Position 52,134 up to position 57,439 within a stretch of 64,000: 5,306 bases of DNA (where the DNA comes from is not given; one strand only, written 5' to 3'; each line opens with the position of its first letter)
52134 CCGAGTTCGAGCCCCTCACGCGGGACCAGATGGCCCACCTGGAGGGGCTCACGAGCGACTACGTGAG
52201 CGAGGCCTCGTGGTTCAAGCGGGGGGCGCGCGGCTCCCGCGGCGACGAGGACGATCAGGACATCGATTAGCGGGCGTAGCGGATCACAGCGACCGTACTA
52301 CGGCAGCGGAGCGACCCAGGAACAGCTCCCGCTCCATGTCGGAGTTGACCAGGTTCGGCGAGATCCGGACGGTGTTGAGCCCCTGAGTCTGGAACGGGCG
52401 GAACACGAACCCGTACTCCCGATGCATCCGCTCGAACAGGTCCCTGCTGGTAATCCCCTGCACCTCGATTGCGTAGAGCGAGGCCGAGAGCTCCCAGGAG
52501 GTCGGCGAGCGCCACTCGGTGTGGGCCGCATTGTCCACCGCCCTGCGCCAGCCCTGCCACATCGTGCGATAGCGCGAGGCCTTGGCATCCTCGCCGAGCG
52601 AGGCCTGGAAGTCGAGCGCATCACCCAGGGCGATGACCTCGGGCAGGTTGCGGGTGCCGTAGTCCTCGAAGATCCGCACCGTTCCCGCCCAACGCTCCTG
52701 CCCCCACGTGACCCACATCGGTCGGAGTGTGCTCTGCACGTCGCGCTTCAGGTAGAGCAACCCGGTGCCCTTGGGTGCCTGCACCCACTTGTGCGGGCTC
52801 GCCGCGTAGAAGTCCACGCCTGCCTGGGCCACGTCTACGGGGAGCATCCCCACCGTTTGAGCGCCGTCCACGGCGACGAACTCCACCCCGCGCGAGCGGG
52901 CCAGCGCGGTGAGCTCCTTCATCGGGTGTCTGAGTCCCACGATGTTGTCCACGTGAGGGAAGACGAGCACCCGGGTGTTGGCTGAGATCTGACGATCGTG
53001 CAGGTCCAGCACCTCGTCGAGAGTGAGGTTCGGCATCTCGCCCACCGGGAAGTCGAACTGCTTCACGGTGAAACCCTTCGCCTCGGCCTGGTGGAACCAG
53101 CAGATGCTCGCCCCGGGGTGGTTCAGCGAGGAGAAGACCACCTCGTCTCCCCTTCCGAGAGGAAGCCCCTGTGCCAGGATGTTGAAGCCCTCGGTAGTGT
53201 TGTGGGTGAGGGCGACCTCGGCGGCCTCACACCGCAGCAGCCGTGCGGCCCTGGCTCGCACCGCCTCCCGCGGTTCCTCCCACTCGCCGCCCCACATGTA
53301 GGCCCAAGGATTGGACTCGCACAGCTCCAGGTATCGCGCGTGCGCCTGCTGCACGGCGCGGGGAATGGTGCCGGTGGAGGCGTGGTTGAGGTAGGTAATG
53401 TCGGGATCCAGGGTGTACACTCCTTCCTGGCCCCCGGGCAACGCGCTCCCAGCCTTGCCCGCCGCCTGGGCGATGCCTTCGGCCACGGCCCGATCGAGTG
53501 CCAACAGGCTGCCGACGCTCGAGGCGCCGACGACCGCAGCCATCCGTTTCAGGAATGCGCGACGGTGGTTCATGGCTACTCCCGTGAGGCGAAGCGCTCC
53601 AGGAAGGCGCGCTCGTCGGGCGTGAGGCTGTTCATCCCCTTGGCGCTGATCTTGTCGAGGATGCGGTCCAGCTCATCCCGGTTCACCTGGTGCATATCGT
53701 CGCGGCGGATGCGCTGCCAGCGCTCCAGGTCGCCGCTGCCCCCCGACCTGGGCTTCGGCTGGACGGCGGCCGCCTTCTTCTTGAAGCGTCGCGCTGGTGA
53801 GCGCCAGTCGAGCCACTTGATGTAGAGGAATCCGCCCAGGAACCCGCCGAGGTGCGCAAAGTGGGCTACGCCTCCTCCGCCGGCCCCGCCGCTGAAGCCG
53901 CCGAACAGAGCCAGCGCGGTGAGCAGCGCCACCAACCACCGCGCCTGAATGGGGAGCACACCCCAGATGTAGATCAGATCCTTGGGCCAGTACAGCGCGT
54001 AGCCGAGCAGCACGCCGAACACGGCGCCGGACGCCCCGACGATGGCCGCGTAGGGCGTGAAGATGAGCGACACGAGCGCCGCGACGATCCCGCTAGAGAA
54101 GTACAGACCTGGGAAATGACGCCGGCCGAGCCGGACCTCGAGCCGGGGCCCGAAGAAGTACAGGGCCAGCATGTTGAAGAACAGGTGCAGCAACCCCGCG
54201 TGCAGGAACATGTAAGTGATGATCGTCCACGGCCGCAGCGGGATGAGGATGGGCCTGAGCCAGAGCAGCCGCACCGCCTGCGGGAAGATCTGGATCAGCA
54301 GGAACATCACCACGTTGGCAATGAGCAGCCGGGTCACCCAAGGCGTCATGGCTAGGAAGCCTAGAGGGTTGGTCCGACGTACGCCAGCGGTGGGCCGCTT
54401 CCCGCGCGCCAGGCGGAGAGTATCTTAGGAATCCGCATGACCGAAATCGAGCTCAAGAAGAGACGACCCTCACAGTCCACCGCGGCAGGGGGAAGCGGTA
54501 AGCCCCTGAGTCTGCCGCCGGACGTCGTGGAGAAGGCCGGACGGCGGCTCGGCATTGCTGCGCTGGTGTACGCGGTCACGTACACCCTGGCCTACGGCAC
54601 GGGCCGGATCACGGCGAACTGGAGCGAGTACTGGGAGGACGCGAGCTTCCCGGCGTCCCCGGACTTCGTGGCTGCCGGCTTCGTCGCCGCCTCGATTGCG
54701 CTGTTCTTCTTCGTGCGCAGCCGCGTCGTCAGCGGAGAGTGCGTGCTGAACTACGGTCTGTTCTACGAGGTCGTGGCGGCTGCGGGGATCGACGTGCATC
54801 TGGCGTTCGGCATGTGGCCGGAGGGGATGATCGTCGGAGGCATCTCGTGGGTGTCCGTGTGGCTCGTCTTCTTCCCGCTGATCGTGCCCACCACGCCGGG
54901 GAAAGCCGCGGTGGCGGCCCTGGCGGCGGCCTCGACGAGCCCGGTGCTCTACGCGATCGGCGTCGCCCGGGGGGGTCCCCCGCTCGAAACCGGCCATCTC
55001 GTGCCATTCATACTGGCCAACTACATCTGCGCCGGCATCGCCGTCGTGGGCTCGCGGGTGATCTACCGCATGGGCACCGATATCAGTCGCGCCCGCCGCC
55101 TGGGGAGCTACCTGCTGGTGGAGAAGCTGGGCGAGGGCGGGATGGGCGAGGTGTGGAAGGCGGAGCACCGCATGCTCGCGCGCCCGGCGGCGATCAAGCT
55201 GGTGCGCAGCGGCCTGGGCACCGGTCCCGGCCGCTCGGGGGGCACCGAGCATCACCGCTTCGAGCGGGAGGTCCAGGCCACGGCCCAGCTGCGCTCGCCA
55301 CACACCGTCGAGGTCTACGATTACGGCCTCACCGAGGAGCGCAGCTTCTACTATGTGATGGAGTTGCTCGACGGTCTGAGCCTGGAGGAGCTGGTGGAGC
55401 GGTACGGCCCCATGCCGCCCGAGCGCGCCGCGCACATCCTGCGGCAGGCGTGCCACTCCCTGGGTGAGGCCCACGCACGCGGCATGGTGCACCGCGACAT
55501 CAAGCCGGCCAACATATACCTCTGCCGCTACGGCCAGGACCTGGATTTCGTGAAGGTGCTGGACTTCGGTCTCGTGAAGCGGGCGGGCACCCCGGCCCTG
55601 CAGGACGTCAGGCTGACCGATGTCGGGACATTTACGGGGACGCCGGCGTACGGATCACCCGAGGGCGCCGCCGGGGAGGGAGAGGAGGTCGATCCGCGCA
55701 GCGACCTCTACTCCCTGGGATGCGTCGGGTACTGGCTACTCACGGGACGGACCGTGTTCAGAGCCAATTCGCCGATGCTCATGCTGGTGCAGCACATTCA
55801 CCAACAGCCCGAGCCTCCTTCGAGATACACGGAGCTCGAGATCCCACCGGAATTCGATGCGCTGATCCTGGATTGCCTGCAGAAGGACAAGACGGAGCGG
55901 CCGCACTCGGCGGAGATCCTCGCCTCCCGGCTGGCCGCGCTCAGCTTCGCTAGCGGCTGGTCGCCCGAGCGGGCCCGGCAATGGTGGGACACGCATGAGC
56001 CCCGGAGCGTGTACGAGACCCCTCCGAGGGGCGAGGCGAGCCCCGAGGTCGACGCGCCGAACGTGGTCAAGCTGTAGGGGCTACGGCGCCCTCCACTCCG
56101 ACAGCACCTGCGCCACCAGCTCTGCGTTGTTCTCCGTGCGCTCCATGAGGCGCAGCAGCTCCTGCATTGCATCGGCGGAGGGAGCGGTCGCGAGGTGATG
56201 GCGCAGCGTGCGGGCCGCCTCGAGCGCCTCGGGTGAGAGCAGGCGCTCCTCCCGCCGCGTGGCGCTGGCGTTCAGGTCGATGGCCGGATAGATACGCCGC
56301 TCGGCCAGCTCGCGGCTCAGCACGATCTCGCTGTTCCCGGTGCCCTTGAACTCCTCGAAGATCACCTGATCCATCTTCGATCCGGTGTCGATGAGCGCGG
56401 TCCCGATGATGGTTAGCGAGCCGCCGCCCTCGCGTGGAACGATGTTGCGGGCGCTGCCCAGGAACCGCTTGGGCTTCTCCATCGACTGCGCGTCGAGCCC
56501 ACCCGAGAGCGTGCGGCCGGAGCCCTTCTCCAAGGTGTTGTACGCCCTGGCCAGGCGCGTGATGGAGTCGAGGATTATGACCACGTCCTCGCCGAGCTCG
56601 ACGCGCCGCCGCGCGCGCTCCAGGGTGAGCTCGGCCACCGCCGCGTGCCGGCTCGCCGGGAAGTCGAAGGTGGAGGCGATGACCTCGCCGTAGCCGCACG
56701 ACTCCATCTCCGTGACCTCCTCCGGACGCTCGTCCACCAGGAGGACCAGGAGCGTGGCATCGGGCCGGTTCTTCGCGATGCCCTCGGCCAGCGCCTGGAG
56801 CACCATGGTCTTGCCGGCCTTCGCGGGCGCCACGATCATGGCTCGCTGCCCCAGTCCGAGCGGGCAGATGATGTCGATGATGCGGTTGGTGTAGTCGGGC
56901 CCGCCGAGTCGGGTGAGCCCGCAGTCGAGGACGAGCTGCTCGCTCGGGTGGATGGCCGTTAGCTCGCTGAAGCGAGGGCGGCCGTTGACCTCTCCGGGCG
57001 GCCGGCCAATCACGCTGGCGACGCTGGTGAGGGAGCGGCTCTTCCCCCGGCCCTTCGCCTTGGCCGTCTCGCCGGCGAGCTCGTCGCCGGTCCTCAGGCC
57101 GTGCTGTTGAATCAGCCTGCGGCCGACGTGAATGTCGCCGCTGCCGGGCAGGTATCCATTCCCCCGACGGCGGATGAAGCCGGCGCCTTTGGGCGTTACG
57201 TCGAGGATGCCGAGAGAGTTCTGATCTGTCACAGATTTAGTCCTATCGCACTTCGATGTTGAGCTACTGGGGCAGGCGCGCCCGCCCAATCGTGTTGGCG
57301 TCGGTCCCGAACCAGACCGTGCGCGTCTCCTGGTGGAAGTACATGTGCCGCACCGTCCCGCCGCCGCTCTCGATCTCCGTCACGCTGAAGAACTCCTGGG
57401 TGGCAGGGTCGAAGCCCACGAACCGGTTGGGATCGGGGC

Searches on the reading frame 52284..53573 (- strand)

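Call 86: search_protein_families(library=ncbifam, proteins=[window:52284-53573:-], max_evalue=1e-20)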
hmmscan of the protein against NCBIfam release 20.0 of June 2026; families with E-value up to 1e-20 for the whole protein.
window:52284-53573:- (429 aa): 9 families
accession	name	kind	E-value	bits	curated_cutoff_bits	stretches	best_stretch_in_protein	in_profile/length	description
TIGR01979.1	sufS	subfamily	6.4e-38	130.6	475.1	1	58-380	18-345/403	SufS family cysteine desulfurase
NF051467.1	peri_mod_PvdN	equivalog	1.5e-37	129.3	650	1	1-415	1-414/425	pyoverdine-tailoring periplasmic protein PvdN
NF041166.1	f2_encap_cargo1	exception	2.5e-28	99.6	800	1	97-329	286-521/623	family 2A encapsulin nanocompartment cargo protein cysteine desulfurase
NF006791.0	PRK09295.1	equivalog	4.3e-27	95.2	661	1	99-332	66-303/406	cysteine desulfurase SufS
TIGR03402.1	FeS_nifS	equivalog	1.6e-25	89.7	530.75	1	61-326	2-252/379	cysteine desulfurase NifS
NF008126.0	PRK10874.1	equivalog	3e-25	89.2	607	1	55-380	16-342/401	cysteine desulfurase CsdA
TIGR03392.1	FeS_syn_CsdA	equivalog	4e-24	85.5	493.6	1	55-291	13-246/398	cysteine desulfurase CsdA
TIGR01977.1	am_tr_V_EF2568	hypoth_equivalog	4.6e-23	81.8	377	1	61-287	2-222/376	cysteine desulfurase family protein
TIGR03235.1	DNA_S_dndA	equivalog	7.1e-22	78.2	480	1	61-379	1-308/353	cysteine desulfurase DndA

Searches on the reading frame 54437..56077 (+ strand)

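Call 86: search_protein_families(library=ncbifam, proteins=[window:54437-56077:+], max_evalue=1e-20)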
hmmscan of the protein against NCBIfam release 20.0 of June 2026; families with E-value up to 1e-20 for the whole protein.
window:54437-56077:+ (546 aa): 6 families
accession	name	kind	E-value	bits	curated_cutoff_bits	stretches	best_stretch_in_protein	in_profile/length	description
NF033483.0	PknB_PASTA_kin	equivalog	7.5e-72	243.1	450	1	225-506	9-272/563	Stk1 family PASTA domain-containing Ser/Thr kinase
NF052427.1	StpK7MSMEG_1200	equivalog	1.3e-44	152.7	900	1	219-497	3-263/601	serine/threonine protein kinase StpK7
TIGR03903.1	TOMM_kin_cyc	equivalog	1.1e-39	136.2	705.75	1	252-505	7-250/1267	TOMM system kinase/cyclase fusion protein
NF047741.1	antiphage_MADS6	equivalog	7.2e-39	133.8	460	1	332-506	302-464/612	methylation-associated defense system protein kinase MAD6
NF053615.1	SerThrKinAfsKStmc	equivalog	6.1e-27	94.6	1300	1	219-510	9-275/809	protein serine/threonine kinase AfsK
NF009651.0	PRK13184.1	equivalog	6.7e-27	93.8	839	1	223-499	2-287/932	serine/threonine-protein kinase PknD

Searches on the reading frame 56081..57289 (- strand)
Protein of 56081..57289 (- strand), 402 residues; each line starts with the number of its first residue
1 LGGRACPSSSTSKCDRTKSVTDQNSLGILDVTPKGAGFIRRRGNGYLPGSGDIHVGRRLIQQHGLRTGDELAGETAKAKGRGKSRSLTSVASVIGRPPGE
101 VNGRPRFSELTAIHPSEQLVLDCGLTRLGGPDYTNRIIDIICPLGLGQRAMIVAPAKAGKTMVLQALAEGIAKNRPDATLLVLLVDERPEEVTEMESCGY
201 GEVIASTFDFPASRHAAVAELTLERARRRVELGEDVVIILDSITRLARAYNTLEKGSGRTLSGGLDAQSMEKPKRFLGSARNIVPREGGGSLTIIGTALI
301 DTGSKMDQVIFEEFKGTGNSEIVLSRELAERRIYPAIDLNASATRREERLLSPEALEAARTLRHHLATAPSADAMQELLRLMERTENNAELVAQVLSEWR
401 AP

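Call 86: search_protein_families(library=ncbifam, proteins=[window:56081-57289:-], max_evalue=1e-20)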
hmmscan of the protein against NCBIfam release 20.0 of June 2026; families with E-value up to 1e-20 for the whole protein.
window:56081-57289:- (402 aa): 9 families
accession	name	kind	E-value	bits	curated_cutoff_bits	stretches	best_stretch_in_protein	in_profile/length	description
NF006886.1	PRK09376.1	equivalog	1.3e-140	468.9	315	1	23-394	49-412/413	transcription termination factor Rho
TIGR00767.1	rho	equivalog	1.2e-136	455.9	509.45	1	25-395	51-413/415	transcription termination factor Rho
NF041509.1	paralog_Rho2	exception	9.1e-127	423.2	628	1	27-395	3-360/360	transcription termination factor Rho, short form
TIGR02546.1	III_secr_ATP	equivalog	1.4e-24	86.6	604.75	1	136-372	135-370/423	type III secretion system ATPase SctN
TIGR03496.1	FliI_clade1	equivalog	2.3e-24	86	619.1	1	136-374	126-365/414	flagellar protein export ATPase FliI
TIGR03498.1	FliI_clade3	equivalog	4.7e-22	78.2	587.45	1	136-371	129-365/418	flagellar protein export ATPase FliI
TIGR01026.1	fliI_yscN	subfamily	2.4e-21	76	379.5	1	136-370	152-385/440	FliI/YscN family ATPase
NF005295.0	PRK06820.1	equivalog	9.8e-21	74.2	690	0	136-369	152-384/440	EscN/YscN/HrcN family type III secretion system ATPase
NF006012.0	PRK08149.1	equivalog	9.9e-21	74.2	594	0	136-383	143-386/431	type III secretion system ATPase SctN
